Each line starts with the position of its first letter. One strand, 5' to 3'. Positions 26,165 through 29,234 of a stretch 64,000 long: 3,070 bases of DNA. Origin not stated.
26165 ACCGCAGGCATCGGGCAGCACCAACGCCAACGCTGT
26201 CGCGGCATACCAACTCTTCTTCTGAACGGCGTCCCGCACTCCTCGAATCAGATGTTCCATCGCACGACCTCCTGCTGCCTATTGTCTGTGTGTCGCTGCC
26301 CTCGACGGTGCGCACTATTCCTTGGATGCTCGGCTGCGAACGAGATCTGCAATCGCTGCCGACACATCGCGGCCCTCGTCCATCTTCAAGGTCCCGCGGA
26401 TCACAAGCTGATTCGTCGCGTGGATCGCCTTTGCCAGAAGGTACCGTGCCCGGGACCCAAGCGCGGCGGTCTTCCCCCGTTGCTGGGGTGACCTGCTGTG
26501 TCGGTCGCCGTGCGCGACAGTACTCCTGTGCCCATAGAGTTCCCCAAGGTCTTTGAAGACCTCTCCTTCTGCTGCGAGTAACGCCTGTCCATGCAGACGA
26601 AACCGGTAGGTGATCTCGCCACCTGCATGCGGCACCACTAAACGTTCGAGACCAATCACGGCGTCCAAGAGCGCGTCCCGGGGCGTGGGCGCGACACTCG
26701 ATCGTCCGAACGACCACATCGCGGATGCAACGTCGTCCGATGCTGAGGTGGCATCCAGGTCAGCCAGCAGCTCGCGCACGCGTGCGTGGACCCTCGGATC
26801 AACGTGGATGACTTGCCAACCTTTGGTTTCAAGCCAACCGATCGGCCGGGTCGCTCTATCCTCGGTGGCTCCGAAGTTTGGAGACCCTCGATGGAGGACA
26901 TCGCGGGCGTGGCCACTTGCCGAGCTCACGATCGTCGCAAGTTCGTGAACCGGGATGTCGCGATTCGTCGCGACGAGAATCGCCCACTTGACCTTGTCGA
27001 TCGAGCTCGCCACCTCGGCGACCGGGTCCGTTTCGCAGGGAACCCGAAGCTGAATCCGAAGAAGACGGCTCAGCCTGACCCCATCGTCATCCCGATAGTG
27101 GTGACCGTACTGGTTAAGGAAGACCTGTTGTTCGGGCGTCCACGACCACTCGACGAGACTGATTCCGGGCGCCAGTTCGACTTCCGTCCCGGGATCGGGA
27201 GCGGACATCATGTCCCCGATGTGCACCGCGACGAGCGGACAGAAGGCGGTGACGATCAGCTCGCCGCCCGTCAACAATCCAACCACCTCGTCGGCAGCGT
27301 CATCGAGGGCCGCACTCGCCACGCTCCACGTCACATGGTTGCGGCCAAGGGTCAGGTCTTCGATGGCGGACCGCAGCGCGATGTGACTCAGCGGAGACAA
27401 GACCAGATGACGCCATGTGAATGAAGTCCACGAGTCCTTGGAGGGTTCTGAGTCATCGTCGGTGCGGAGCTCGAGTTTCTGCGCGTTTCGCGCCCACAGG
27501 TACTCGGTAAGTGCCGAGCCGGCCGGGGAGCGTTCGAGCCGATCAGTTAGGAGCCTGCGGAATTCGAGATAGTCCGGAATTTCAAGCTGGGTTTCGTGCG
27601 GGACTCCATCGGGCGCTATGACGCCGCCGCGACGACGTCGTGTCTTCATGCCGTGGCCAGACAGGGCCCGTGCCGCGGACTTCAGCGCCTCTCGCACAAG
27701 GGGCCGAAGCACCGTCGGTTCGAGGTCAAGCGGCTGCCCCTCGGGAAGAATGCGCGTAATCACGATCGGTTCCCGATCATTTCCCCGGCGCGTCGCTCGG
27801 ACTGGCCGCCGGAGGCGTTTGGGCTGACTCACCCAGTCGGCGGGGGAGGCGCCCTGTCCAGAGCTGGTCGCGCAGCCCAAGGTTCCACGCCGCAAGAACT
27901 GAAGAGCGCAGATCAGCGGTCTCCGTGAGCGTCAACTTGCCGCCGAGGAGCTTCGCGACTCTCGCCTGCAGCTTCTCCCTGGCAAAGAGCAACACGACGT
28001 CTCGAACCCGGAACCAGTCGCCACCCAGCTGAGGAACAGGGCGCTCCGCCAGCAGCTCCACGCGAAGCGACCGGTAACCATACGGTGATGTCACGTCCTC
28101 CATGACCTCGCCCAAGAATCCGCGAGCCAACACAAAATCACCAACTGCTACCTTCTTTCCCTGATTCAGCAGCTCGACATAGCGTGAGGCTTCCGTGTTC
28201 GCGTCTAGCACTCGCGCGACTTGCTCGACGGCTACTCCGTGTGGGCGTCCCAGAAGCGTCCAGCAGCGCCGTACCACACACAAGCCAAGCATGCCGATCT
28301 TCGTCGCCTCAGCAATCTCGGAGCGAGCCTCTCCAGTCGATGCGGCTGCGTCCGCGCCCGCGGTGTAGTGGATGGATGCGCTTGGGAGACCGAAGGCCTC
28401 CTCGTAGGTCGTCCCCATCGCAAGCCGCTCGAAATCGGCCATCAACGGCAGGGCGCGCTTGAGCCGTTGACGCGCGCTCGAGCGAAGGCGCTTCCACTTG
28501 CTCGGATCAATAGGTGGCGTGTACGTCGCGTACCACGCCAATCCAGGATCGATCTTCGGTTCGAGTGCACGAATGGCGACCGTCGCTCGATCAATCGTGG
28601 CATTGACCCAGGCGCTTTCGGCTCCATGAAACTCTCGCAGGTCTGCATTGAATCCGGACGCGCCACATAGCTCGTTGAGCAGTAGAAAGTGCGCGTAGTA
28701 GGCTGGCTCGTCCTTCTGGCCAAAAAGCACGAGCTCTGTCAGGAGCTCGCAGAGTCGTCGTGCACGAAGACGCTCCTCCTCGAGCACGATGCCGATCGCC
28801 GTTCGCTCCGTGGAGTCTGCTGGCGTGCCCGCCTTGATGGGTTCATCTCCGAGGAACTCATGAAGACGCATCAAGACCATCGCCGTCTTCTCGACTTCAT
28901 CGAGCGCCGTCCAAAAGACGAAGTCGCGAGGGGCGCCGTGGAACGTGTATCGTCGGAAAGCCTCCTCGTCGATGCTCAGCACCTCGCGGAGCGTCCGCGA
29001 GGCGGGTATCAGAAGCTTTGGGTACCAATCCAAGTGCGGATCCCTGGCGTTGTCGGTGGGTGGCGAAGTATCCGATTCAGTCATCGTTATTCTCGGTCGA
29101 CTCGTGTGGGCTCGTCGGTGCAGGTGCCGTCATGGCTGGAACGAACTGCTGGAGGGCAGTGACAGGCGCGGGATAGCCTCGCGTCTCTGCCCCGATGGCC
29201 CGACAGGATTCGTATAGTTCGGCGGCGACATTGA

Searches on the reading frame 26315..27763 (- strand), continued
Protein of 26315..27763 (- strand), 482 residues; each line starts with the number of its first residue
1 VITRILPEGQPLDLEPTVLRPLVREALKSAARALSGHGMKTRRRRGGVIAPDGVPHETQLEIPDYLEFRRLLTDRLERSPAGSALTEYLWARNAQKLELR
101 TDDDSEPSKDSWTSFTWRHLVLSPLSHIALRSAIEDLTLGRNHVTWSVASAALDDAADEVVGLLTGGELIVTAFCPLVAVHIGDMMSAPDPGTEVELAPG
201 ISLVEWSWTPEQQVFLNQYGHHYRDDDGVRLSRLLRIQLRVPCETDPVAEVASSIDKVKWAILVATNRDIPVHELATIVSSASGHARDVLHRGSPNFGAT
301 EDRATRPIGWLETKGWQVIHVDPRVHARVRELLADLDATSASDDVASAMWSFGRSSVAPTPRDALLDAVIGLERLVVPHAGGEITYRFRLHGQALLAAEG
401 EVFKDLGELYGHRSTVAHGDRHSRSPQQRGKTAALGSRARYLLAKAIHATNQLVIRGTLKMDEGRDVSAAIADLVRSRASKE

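Call 77: search_protein_families(library=pfam, proteins=[L003:4883-8686:+, L003:4132-4830:+, L003:11773-12300:+, L003:12408-13034:+, L004:4221-8183:+, L004:3233-3961:+], max_evalue=0.01)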
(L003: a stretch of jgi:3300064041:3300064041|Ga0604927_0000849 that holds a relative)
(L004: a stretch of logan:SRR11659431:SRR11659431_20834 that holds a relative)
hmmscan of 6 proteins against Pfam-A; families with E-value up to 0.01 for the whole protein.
L003:4883-8686:+ (1267 aa): 1 family
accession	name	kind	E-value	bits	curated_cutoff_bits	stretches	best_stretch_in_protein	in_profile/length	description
PF12802.13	MarR_2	-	0.0068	17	27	0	24-54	25-57/61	MarR family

L003:4132-4830:+ (232 aa): 0 families

L003:11773-12300:+ (175 aa): 0 families

L003:12408-13034:+ (208 aa): 0 families

L004:4221-8183:+ (1320 aa): 0 families

L004:3233-3961:+ (242 aa): 3 families
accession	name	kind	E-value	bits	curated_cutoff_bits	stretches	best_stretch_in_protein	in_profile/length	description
PF13411.12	MerR_1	-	0.00025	21.5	21.6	1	138-191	6-59/69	MerR HTH family regulatory protein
PF00376.29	MerR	-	0.00051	20.3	28.2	1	138-170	5-38/38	MerR family regulatory protein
PF12728.13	HTH_17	-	0.0015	19.2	27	1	138-183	7-51/51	Helix-turn-helix domain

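Call 87: fold_search(model_id=the predicted structure, library=viral)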
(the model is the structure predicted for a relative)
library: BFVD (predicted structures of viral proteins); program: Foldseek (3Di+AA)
matches with E <= 10: 133; with E <= 0.001: 0
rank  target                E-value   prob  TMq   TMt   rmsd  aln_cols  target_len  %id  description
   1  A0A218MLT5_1          7.0e-01  0.04  0.12  0.07  20.5       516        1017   11  UDP-N-acetylglucosamine kinase [uncultured virus]
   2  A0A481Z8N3            1.1e+00  0.03  0.11  0.11  26.5       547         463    9  von willebrand factor type A domain protein [Pithovirus LCPAC304]
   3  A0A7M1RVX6            1.4e+00  0.10  0.11  0.19  13.6       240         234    9  Uncharacterized protein [uncultured phage cr272_1]
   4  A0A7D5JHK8            1.7e+00  0.02  0.12  0.10  31.4       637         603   13  Capsid maturation protease [Streptomyces phage Eklok]
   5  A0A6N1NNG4            1.8e+00  0.05  0.10  0.15  18.8       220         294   10  Putative translation factor [Tupanvirus soda lake]
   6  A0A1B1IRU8            1.9e+00  0.02  0.11  0.07  29.4       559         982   10  (no name in the UniProt tables at hand)
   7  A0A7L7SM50            2.0e+00  0.10  0.10  0.22  23.1       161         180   13  (no name in the UniProt tables at hand)
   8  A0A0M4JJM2            2.0e+00  0.02  0.11  0.12  28.6       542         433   13  (no name in the UniProt tables at hand)
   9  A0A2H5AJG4            2.0e+00  0.01  0.08  0.05  27.7       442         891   13  ORF43 [black bullhead herpesvirus]
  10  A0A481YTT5            2.1e+00  0.03  0.13  0.08  24.0       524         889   10  Uncharacterized protein [Marseillevirus LCMAC102]
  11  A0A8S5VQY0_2          2.1e+00  0.02  0.09  0.06  25.9       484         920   10  (no name in the UniProt tables at hand)
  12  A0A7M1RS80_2          2.2e+00  0.02  0.12  0.07  22.4       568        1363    9  (no name in the UniProt tables at hand)
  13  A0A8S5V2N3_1          2.5e+00  0.02  0.11  0.07  31.0       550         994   11  Structural protein [CrAss-like virus sp. ctelJ1]
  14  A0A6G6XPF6            2.7e+00  0.03  0.13  0.14  24.3       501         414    8  (no name in the UniProt tables at hand)
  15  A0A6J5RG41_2          2.7e+00  0.02  0.13  0.09  22.0       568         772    9  Inorganic pyrophosphatase domain-containing protein [uncultured Caudovirales phage]
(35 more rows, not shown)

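Call 98: search_protein_families(library=phrogs, proteins=[window:26315-27763:-], max_evalue=0.01)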
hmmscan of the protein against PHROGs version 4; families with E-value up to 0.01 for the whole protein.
window:26315-27763:- (482 aa): 0 families

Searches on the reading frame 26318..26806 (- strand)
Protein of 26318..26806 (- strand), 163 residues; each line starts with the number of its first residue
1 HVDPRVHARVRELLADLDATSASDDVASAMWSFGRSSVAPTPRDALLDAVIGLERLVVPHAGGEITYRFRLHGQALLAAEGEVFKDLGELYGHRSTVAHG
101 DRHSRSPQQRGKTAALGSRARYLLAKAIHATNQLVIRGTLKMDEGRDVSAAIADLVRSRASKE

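Call 86: predict_structure(alignment_id=A5)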
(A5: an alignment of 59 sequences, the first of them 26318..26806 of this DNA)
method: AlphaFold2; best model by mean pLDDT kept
length: 163 residues; sequences in the alignment: 59
mean_pLDDT: 95.0   pTM: 0.90
mean pLDDT of the five models: 95.0, 94.9, 94.8, 94.6, 94.2
residues with pLDDT >= 90: 146; 70-90: 16; 50-70: 1; < 50: 0
segments of 3 or more residues with pLDDT < 50: none
pLDDT, mean of each block of 10 residues (from residue 1): 92 93 94 98 98 97 93 97 97 94 89 98 98 97 95 96 81
secondary structure, 60 per line:
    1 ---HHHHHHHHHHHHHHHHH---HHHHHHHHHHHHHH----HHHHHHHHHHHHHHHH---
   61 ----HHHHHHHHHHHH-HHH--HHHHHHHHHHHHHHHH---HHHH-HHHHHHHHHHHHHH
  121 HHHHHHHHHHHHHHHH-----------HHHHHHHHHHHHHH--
elements in order: H4-20 H24-37 H42-57 H65-76 H83-98 H102-105 H107-136 H148-161

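Call 91: fold_search(model_id=the predicted structure, library=pdb)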
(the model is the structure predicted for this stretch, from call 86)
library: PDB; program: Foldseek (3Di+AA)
matches with E <= 10: 108; with E <= 0.001: 0
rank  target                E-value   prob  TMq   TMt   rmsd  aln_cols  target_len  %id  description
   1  9div_C                2.0e+00  0.08  0.22  0.23  17.6       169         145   15  The crystal structure of de novo designed ChuA binding protein C8 (released 2025-05-21)
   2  7ajk_CCC              2.2e+00  0.04  0.16  0.12  17.3       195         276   12  Crystal structure of CRYI-B Rac1 complex (released 2020-11-18)
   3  3sk9                  2.4e+00  0.07  0.20  0.15  15.6       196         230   15  Crystal structure of the Thermus thermophilus cas3 HD domain (released 2011-07-20)
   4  6k7p                  3.4e+00  0.07  0.23  0.18  18.0       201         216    7  Crystal structure of human AFF4-THD domain (released 2020-03-11)
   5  5fhp_E                3.4e+00  0.05  0.20  0.17  14.9       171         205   15  SeMet regulator of nicotine degradation (released 2016-12-21)
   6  9s36_A                3.4e+00  0.05  0.21  0.13  17.0       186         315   13  Cryo-EM structure of Candida albicans Vrg4 bound to an inhibitory nanobody and GDP-Mannose. (released 2025-09-03)
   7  8gcc_A                3.5e+00  0.08  0.23  0.08  19.1       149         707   13  T. cruzi topoisomerase II alpha bound to dsDNA and the covalent inhibitor CT1 (released 2023-07-12)
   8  8xvl_R                3.7e+00  0.06  0.21  0.10  26.3       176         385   15  Cryo-EM structure of ETAR bound with Zibotentan (released 2024-08-28)
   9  3o10_A                3.9e+00  0.30  0.42  0.47   6.7       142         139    9  Crystal structure of the HEPN domain from human sacsin (released 2011-03-30)
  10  6m6z_A                4.3e+00  0.03  0.14  0.11  19.3       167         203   14  A de novo designed transmembrane nanopore, TMH4C4 (released 2020-06-24)
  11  6m98                  4.3e+00  0.02  0.17  0.14  19.9       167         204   14  Crystal structure of the high-affinity copper transporter Ctr1 in complex with Cu(I) (released 2019-04-03)
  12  7dmf                  4.5e+00  0.09  0.30  0.27  13.8       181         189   13  A de novo protein that rigidly extends the structure of tVHS-like domain in tepsin with a new designed domain (released 2021-12-08)
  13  6csd_B                4.5e+00  0.04  0.20  0.11  15.9       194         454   14  V308E mutant of cytochrome P450 2D6 complexed with prinomastat (released 2019-03-27)
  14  6a34_A                4.8e+00  0.08  0.23  0.13  12.9       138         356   12  Crystal structure of 5-methylthioribose 1-phosphate isomerase from Pyrococcus horikoshii OT3 - Form I (released 2018-12-12)
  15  6par_C                4.8e+00  0.06  0.22  0.08  20.2       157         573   14  Structure of a bacterial Atm1-family ABC exporter with MgAMPPNP bound (released 2020-06-24)
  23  5yep_C                5.5e+00  0.08  0.28  0.32   9.0       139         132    9  Crystal structure of SO_3166-SO_3165 from Shewanella oneidensis (released 2018-03-28)
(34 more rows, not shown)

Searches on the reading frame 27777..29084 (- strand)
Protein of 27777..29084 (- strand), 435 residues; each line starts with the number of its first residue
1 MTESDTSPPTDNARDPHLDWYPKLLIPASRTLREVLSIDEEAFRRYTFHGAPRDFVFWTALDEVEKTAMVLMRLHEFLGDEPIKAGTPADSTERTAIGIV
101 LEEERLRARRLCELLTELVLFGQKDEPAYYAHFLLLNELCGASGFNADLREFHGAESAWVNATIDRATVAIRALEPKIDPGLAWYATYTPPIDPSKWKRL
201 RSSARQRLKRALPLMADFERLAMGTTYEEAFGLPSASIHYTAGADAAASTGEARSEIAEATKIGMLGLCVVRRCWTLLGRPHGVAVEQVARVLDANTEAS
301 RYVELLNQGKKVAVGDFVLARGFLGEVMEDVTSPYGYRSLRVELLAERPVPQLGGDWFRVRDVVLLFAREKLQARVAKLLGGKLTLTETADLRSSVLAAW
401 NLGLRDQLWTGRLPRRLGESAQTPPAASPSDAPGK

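Call 4: search_protein_families(library=pfam, proteins=[window:27777-29084:-], max_evalue=0.1)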
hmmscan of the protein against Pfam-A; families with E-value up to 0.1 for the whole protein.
window:27777-29084:- (435 aa): 0 families

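Call 6: search_protein_families(library=padloc, proteins=[window:27777-29084:-], max_evalue=0.1)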
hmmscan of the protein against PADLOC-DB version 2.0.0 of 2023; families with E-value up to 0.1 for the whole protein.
window:27777-29084:- (435 aa): 0 families

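Call 7: search_protein_families(library=ncbifam, proteins=[window:27777-29084:-], max_evalue=0.1)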
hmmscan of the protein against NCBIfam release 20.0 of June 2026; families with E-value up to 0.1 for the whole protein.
window:27777-29084:- (435 aa): 0 families

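Call 40: find_homologous_proteins(query=window:27777-29084:-, max_evalue=0.001)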
Query window:27777-29084:- (435 aa): 28 proteins with E <= 0.001 among 8000 candidates.
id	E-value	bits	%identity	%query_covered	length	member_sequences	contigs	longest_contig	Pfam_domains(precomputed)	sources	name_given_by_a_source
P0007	1.9e-289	978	100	100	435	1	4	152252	-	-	-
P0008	1.6e-229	780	82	93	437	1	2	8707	-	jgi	jgi:hypothetical protein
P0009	2.3e-227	773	79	100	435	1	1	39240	-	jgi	jgi:hypothetical protein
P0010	2.8e-217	740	80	94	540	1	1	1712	-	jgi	jgi:hypothetical protein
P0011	2.2e-196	671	74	95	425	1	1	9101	-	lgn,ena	-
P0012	5.7e-146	505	58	93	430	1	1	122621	-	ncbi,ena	-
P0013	6.4e-143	495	56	94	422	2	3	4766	-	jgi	jgi:hypothetical protein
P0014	1.0e-138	481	56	92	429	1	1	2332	-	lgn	-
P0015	9.6e-126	438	52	94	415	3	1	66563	-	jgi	jgi:hypothetical protein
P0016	1.2e-125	438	53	93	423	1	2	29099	-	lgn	-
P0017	7.0e-124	432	55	84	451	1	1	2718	-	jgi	jgi:hypothetical protein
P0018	4.6e-123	429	52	89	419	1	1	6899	-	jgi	jgi:hypothetical protein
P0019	8.9e-122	425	53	89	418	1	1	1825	-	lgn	-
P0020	5.6e-121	422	53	90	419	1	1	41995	-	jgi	jgi:hypothetical protein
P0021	1.2e-120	421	85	52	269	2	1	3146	-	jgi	jgi:hypothetical protein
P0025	6.8e-119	416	51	93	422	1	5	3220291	-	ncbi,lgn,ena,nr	ncbi:MAG: hypothetical protein HS104_24280 [Polyangiaceae bacterium]|nr:hypothetical protein [Polyan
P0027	6.2e-109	383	48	89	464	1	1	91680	-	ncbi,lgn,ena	-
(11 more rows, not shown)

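Call 41: find_encoding_contigs(protein=P0025, flank=8000, max_places=2)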
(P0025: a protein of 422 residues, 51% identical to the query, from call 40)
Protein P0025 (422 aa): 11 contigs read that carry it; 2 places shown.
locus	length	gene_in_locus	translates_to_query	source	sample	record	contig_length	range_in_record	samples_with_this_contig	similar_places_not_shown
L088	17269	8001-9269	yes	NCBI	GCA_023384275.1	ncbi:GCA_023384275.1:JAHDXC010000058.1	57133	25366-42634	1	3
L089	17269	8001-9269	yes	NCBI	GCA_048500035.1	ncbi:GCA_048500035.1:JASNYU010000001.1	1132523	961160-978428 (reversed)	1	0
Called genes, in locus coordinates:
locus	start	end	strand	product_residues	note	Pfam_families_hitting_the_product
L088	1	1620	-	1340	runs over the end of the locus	PF02384:N6_Mtase (faint), PF07669:Eco57I (weak), PF18135:Type_ISP_C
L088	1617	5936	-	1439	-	PF00176:SNF2-rel_dom, PF00270:DEAD (weak), PF00271:Helicase_C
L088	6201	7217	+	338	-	-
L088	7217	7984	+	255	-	PF07505:DUF5131, PF17338:GP88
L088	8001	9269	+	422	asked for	-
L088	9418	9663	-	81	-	-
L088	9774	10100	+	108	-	PF13384:HTH_23 (weak), PF12728:HTH_17, PF00376:MerR (weak)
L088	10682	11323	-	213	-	-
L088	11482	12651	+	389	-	PF01960:ArgJ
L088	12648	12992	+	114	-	PF00595:PDZ, PF13180:PDZ_2, PF17820:PDZ_6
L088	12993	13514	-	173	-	-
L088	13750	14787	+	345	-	-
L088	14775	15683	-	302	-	PF00892:EamA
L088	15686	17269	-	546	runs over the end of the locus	-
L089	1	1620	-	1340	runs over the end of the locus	PF02384:N6_Mtase (faint), PF07669:Eco57I (weak), PF18135:Type_ISP_C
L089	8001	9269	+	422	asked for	-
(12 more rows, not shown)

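Call 42: find_encoding_contigs(protein=P0012, flank=8000, max_places=2)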
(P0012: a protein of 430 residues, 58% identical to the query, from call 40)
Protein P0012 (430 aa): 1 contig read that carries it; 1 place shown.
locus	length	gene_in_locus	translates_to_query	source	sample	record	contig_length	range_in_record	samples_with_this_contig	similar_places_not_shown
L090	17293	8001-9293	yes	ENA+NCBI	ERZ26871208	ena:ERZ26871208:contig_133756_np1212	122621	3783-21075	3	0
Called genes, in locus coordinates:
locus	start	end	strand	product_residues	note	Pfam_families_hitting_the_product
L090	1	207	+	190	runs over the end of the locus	PF02417:Chromate_transp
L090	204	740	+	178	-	PF02417:Chromate_transp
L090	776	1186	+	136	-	-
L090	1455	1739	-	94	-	-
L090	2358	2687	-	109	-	PF01850:PIN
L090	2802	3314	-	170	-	-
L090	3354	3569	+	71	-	-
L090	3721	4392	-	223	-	-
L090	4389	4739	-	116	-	-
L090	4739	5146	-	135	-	-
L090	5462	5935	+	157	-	-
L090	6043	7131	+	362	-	-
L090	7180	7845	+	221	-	-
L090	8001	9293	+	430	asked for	-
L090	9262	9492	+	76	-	-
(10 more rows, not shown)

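Call 43: find_encoding_contigs(protein=P0027, flank=8000, max_places=2)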
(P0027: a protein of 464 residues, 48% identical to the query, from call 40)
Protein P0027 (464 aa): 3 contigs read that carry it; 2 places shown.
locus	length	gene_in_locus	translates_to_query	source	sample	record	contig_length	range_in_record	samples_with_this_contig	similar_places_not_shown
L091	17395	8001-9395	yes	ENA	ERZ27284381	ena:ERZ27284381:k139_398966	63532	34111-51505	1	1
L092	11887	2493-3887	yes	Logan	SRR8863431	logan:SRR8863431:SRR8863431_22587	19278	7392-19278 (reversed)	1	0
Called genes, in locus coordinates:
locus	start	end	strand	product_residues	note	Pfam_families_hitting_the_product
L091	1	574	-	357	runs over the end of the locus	PF04233:Phage_Mu_F (weak)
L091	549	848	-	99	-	-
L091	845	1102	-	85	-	-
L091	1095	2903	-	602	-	PF04860:Phage_portal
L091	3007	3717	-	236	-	-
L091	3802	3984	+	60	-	-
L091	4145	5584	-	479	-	PF03237:Terminase_6N, PF17289:Terminase_6C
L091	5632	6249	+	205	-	PF00589:Phage_integrase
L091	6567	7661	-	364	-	-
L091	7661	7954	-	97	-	-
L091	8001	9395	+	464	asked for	-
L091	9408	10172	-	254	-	-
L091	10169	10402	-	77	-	-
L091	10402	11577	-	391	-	PF12705:PDDEXK_1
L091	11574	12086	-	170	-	-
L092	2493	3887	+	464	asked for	-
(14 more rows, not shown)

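Call 96: search_solved_structures(query=A9, max_evalue=10, show_alignments=1)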
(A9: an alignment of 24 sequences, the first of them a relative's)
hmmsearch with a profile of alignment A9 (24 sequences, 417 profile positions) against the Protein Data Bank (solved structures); distinct sequences matched with E-value up to 10: 0.

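Call 98: search_protein_families(library=phrogs, proteins=[window:27777-29084:-], max_evalue=0.01)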
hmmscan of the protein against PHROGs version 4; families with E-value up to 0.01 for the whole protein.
window:27777-29084:- (435 aa): 0 families

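Call 114: find_related_loci(query=A9, collection=viral_contigs, flank=6000)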
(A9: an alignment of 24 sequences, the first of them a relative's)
Query A9 (435 aa) in viral_contigs; peptide patterns used: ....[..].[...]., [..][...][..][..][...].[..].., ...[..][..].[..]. (x = any residue, [..] = any of these).
48 stretches matched a pattern, but none encodes a relative of the query by tblastn (E <= 1e-3).
